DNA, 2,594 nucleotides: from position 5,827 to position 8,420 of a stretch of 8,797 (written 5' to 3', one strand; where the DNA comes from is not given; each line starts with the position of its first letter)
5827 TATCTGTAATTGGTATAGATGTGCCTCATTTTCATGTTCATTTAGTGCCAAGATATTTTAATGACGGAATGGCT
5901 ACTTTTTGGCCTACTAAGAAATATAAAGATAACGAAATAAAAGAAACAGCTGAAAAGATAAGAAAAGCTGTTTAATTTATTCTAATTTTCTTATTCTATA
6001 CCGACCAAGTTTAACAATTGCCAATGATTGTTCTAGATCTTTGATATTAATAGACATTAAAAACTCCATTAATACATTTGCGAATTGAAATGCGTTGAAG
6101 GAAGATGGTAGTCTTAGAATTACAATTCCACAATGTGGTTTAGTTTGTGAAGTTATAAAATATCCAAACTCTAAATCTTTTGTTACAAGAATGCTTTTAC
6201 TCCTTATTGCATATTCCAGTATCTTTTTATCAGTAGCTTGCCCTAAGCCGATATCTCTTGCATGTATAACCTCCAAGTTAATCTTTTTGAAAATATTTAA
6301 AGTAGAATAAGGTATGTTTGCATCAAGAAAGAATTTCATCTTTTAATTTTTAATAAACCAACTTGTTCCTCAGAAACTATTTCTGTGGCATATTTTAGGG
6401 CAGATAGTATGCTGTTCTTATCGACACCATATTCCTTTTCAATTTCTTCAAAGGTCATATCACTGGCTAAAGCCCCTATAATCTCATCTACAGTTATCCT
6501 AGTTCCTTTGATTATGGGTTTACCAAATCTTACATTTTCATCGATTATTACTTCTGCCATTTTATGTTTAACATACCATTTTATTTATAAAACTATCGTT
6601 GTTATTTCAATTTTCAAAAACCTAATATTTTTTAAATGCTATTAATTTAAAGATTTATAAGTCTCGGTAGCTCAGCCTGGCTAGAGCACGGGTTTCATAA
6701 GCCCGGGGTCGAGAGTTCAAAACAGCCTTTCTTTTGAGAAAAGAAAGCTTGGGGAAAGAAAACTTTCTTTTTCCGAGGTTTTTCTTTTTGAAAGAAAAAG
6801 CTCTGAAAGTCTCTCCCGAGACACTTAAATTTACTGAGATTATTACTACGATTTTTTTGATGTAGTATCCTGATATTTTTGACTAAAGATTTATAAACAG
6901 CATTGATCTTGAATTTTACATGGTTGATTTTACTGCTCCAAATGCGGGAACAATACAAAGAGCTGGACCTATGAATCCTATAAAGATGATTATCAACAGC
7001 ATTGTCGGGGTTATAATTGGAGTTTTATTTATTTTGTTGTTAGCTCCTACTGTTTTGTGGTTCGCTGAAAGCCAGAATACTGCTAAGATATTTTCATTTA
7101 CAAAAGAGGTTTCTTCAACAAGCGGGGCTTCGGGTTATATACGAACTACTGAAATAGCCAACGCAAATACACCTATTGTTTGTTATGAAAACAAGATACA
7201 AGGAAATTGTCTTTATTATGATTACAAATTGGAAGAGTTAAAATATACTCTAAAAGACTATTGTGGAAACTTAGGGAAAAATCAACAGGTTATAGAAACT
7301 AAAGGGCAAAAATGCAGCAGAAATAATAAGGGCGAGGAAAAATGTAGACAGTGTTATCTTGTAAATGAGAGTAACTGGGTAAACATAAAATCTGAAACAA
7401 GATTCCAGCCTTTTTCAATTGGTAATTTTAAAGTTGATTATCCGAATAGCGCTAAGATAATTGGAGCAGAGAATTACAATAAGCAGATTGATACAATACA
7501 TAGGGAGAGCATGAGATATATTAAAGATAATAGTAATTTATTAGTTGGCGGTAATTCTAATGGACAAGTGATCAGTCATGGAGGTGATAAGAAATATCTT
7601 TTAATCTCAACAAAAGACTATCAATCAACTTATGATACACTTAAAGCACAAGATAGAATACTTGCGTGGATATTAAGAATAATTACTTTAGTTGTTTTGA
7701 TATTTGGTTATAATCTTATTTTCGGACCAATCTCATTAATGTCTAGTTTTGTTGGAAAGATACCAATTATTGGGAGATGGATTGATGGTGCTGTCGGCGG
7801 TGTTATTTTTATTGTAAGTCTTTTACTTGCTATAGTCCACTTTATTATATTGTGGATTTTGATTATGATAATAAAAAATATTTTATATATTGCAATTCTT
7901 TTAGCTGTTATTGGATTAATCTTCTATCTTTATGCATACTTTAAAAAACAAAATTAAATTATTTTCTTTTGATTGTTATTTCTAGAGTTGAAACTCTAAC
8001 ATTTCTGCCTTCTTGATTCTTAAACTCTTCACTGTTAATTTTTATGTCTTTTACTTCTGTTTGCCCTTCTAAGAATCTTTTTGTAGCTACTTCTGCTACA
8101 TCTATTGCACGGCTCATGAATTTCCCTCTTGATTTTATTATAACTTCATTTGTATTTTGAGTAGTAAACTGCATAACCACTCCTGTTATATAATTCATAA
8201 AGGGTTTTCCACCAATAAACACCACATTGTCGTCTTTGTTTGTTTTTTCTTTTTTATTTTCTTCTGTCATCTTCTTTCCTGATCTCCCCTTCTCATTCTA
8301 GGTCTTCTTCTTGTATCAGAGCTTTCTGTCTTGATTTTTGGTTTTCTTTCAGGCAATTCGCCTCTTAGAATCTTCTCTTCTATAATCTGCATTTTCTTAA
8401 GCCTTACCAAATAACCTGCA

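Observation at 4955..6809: The two T-loop introns are paralogues in unrelated tRNAs, suggesting a mobile or gene-converting intron family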

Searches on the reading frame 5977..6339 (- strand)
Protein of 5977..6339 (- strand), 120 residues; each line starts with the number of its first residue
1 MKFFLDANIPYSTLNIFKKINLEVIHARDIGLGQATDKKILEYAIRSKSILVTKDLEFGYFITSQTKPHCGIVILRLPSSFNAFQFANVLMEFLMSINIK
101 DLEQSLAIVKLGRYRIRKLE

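Call 13: find_encoding_contigs(protein=window:5977-6339:-, flank=10000, max_places=10)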
Protein window:5977-6339:- (120 aa): 3 contigs read that carry it; 3 places shown.
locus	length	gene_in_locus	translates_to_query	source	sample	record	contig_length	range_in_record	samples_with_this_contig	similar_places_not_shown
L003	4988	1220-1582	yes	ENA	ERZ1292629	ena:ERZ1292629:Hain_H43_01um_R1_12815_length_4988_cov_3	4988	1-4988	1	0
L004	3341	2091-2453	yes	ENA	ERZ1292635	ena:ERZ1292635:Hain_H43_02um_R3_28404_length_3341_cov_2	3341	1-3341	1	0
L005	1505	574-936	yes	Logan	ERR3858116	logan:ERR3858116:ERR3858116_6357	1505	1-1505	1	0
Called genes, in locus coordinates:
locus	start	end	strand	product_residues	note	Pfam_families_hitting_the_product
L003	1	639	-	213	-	?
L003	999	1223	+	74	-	PF04255:DUF433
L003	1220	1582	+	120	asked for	PF18480:DUF5615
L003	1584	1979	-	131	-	PF11969:DcpS_C, PF01230:HIT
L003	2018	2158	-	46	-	-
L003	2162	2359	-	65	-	-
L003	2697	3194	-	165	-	-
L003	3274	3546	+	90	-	-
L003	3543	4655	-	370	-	PF13433:Peripla_BP_5, PF13458:Peripla_BP_6, PF01094:ANF_receptor, PF13433:Peripla_BP_5 (weak)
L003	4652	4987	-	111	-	?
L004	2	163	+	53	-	?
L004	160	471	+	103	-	PF01918:Alba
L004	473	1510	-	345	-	-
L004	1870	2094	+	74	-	PF04255:DUF433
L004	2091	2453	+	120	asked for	PF18480:DUF5615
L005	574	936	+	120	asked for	PF18480:DUF5615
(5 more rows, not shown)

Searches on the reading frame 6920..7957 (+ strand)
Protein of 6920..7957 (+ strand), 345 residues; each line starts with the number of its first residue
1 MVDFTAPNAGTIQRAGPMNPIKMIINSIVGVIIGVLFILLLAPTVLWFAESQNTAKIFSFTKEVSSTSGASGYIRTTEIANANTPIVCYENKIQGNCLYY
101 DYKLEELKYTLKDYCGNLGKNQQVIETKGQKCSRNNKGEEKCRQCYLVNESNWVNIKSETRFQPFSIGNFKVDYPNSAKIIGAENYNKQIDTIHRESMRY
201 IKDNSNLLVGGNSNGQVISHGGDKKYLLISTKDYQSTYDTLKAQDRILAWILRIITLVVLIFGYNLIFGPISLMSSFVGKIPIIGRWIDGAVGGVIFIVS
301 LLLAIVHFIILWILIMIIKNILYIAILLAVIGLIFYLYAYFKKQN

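Call 12: find_encoding_contigs(protein=window:6920-7957:+, flank=10000, max_places=10)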
Protein window:6920-7957:+ (345 aa): no gene with exactly this product is on record in the collection.

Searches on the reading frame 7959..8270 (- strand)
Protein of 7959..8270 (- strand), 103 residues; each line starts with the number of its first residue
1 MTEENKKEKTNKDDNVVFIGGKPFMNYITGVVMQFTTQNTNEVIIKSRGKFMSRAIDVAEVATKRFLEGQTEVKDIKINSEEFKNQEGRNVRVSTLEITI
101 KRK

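Call 69: find_encoding_contigs(protein=window:7959-8270:-, flank=10000, max_places=10)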
Protein window:7959-8270:- (103 aa): no gene with exactly this product is on record in the collection.
